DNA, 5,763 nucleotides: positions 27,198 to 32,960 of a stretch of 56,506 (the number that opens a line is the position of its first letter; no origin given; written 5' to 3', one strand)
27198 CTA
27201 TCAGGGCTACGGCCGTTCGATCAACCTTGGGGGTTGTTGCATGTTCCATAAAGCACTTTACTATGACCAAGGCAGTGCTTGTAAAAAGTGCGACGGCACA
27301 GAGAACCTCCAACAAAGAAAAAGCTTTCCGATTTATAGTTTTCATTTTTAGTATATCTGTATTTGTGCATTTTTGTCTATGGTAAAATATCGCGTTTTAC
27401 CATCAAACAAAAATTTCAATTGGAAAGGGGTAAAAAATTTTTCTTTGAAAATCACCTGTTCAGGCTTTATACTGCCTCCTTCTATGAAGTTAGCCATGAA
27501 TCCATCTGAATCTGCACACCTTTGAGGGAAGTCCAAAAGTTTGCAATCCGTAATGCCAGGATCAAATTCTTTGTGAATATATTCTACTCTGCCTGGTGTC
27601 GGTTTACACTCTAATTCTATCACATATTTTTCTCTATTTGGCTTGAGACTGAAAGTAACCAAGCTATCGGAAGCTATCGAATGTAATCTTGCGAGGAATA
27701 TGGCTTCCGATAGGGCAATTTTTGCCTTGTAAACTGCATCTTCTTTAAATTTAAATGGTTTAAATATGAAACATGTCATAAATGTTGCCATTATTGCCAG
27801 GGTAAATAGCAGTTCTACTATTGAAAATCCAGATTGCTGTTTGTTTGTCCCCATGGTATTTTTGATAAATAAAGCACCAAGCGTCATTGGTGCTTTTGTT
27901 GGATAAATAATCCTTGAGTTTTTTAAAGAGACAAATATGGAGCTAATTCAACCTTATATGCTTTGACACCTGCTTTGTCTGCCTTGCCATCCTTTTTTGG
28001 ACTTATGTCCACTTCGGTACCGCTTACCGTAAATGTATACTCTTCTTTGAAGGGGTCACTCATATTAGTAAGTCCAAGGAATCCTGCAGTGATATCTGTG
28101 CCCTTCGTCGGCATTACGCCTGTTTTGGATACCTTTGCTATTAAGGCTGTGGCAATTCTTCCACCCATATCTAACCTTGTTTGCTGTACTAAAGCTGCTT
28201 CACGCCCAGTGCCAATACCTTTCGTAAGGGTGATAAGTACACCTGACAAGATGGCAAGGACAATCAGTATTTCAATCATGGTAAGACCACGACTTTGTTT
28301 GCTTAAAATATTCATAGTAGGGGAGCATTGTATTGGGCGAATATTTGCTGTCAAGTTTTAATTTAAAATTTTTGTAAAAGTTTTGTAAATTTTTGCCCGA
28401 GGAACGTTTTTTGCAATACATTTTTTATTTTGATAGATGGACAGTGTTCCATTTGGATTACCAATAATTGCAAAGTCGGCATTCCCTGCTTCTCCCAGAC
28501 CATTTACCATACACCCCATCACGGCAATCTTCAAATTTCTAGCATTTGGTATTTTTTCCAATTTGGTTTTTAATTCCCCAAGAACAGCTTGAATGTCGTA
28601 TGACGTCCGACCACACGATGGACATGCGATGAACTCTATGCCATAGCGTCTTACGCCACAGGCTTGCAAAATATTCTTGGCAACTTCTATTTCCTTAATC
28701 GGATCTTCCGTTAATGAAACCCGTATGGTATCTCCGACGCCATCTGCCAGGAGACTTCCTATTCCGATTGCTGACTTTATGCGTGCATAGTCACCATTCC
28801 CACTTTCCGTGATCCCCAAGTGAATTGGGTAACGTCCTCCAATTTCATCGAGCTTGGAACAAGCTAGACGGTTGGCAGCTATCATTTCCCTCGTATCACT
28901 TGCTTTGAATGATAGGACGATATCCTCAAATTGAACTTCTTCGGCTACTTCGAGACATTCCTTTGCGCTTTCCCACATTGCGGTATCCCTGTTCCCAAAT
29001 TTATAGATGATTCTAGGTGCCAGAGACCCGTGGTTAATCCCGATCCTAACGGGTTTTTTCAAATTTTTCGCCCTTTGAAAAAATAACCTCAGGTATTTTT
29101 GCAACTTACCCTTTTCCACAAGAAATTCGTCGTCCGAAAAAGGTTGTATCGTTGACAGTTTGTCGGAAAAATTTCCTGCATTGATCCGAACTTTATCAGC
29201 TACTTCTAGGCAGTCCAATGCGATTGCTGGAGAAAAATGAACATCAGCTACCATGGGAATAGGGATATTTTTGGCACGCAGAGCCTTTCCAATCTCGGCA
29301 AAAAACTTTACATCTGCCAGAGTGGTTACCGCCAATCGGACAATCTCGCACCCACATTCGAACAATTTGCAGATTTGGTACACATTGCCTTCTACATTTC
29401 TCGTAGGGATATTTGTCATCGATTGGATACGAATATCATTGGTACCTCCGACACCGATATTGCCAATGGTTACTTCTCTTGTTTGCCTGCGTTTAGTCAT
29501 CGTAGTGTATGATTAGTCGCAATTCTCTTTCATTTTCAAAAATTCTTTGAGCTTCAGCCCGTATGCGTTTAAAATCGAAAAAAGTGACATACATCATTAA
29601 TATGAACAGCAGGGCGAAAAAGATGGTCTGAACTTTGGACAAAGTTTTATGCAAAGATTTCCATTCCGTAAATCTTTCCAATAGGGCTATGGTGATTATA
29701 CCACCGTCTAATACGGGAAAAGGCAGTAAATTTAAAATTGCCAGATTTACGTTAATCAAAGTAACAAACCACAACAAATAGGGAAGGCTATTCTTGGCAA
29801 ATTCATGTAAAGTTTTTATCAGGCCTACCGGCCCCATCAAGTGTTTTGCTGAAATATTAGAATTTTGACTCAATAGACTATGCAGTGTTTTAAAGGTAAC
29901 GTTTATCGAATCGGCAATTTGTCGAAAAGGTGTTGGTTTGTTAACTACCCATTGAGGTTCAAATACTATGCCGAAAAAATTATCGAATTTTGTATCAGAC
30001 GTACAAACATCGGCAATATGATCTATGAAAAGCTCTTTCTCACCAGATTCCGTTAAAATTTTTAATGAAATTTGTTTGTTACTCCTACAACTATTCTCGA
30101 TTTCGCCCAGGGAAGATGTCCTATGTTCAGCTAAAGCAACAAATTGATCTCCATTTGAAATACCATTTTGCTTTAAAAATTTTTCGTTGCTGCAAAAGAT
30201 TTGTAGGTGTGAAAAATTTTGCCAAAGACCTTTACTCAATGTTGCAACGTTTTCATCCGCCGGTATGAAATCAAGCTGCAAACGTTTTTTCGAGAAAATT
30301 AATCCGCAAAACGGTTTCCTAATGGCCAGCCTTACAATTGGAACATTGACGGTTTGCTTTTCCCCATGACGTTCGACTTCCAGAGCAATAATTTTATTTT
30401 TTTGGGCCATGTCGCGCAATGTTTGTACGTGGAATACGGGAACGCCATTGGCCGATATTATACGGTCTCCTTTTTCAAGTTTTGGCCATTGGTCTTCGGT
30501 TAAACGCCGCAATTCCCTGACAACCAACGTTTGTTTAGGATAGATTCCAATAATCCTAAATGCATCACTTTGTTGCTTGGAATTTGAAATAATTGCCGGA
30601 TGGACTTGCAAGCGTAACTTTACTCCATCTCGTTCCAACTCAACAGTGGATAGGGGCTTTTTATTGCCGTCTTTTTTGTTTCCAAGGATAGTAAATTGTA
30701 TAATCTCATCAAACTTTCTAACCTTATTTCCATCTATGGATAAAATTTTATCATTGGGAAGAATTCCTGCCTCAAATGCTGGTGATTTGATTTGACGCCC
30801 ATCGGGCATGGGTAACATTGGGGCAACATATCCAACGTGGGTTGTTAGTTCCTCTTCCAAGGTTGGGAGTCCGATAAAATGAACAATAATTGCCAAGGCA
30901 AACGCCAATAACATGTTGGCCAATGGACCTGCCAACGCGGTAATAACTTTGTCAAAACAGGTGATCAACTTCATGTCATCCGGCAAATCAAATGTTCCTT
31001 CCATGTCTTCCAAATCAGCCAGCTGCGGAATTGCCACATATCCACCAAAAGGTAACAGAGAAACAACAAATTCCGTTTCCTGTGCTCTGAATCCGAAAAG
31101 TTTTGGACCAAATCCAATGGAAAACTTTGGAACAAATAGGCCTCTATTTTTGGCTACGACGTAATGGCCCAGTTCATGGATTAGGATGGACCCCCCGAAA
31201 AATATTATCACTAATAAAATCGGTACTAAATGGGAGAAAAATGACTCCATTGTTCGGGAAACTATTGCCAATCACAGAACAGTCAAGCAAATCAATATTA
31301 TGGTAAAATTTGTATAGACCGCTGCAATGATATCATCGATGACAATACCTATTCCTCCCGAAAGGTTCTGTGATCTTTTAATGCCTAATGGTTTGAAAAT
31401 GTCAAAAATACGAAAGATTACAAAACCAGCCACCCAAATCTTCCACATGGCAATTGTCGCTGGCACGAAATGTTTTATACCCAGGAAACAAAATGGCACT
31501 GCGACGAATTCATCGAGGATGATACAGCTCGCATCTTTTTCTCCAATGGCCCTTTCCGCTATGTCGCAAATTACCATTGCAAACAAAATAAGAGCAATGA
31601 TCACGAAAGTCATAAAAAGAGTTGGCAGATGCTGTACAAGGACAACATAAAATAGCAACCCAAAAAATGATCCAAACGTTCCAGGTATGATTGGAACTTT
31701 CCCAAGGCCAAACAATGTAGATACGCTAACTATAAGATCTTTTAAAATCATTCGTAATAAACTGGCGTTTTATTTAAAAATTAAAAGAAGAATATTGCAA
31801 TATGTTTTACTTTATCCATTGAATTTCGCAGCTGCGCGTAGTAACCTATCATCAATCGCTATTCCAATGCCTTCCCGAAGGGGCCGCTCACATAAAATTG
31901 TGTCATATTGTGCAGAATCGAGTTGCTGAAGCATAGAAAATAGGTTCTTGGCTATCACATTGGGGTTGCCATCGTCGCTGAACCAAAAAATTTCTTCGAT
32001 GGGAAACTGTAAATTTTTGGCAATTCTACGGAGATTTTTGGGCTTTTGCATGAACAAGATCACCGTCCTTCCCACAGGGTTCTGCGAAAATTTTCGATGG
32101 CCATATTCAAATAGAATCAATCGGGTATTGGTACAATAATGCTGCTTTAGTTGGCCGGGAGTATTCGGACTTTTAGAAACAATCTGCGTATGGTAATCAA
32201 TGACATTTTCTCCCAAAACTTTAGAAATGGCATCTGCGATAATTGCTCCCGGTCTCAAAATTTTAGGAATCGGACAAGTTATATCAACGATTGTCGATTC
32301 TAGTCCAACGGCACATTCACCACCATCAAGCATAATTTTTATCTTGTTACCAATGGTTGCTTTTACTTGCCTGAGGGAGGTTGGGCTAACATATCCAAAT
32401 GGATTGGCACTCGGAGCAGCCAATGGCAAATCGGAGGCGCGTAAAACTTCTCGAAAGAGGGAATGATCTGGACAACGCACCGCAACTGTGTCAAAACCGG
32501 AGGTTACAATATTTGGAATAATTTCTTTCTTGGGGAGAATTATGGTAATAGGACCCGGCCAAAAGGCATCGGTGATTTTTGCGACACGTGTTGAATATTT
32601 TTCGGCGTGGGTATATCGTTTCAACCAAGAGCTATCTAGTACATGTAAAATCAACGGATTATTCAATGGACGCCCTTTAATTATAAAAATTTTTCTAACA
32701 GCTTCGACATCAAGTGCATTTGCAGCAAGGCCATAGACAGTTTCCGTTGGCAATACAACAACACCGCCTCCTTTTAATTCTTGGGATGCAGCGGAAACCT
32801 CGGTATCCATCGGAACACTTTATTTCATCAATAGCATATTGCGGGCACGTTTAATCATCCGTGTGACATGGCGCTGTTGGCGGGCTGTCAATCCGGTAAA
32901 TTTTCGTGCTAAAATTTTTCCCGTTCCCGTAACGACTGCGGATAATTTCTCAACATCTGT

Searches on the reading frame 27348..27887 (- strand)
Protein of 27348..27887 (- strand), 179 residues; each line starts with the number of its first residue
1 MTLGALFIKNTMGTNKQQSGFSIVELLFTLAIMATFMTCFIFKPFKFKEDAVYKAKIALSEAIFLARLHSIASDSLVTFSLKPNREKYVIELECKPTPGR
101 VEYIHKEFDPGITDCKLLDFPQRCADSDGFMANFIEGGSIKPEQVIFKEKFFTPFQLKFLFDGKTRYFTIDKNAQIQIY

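Call 39: search_protein_families(library=pfam, proteins=[window:27348-27887:-], max_evalue=0.0001)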
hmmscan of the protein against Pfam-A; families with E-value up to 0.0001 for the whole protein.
window:27348-27887:- (179 aa): 1 family
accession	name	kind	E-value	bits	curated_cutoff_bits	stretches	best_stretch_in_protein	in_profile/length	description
PF07963.17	N_methyl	-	8.8e-05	22.4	21.2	0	16-37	2-23/27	Prokaryotic N-terminal methylation motif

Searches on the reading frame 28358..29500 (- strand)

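Call 39: search_protein_families(library=pfam, proteins=[window:28358-29500:-], max_evalue=0.0001)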
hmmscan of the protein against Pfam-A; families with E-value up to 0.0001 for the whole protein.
window:28358-29500:- (380 aa): 1 family
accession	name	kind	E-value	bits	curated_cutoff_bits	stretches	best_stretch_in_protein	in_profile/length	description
PF04551.19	GcpE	-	5.7e-113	377.9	32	1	7-379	1-341/343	GcpE protein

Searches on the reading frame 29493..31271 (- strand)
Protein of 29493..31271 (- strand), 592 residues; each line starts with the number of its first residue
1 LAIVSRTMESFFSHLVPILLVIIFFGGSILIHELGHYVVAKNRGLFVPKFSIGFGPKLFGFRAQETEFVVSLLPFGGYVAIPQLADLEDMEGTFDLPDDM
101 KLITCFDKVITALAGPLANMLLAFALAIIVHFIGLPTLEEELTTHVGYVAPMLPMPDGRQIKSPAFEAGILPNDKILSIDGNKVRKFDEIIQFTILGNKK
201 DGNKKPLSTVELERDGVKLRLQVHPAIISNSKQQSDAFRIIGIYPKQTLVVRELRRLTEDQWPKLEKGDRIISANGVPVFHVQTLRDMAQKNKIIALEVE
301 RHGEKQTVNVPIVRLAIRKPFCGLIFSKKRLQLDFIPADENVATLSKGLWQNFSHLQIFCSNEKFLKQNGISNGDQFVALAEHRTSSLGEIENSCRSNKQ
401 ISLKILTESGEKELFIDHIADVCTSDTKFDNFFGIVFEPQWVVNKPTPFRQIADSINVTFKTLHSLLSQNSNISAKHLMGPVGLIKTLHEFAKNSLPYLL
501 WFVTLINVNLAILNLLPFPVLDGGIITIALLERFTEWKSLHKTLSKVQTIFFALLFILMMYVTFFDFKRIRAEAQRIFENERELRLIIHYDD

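Call 39: search_protein_families(library=pfam, proteins=[window:29493-31271:-], max_evalue=0.0001)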
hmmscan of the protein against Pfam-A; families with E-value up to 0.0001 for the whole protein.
window:29493-31271:- (592 aa): 4 families
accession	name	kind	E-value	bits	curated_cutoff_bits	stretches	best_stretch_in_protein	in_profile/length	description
PF02163.28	Peptidase_M50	-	2.8e-49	167.9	27.2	1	21-558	2-221/221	Peptidase family M50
PF17820.7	PDZ_6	-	2.5e-12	46.8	27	1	162-193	8-39/54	PDZ domain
PF13180.12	PDZ_2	-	3.1e-11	43.8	27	1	162-223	22-78/80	PDZ domain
PF00595.29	PDZ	-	2.6e-06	28.1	23.2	0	260-290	38-68/81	PDZ domain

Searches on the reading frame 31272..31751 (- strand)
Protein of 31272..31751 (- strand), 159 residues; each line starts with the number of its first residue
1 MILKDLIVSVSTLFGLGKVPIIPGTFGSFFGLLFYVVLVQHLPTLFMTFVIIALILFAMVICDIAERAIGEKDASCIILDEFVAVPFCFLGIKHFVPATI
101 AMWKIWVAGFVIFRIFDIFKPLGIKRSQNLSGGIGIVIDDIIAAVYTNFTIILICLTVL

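Call 39: search_protein_families(library=pfam, proteins=[window:31272-31751:-], max_evalue=0.0001)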
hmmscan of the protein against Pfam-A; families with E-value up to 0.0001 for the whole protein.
window:31272-31751:- (159 aa): 1 family
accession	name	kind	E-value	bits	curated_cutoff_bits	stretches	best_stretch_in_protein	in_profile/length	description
PF04608.18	PgpA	-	1.3e-36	126.1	28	1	10-154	2-140/141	Phosphatidylglycerophosphatase A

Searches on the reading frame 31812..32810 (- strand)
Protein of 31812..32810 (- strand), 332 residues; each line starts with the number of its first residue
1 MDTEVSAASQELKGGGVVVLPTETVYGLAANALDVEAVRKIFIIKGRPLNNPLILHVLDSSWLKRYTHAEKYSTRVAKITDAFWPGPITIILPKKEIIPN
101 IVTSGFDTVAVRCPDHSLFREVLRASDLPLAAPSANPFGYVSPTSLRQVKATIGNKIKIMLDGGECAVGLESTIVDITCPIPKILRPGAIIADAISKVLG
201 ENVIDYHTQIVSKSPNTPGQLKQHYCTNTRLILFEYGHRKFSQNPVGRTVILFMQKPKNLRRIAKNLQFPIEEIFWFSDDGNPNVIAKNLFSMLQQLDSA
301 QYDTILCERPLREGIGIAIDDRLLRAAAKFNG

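Call 39: search_protein_families(library=pfam, proteins=[window:31812-32810:-], max_evalue=0.0001)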
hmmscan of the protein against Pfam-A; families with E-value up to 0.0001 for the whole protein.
window:31812-32810:- (332 aa): 2 families
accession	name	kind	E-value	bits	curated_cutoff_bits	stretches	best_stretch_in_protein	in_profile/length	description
PF01300.24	Sua5_yciO_yrdC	-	1.2e-54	185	25.1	1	12-188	3-178/178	Telomere recombination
PF03481.19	Sua5_C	-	1.1e-20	74.9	22.9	1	192-328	3-136/136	Threonylcarbamoyl-AMP synthase, C-terminal domain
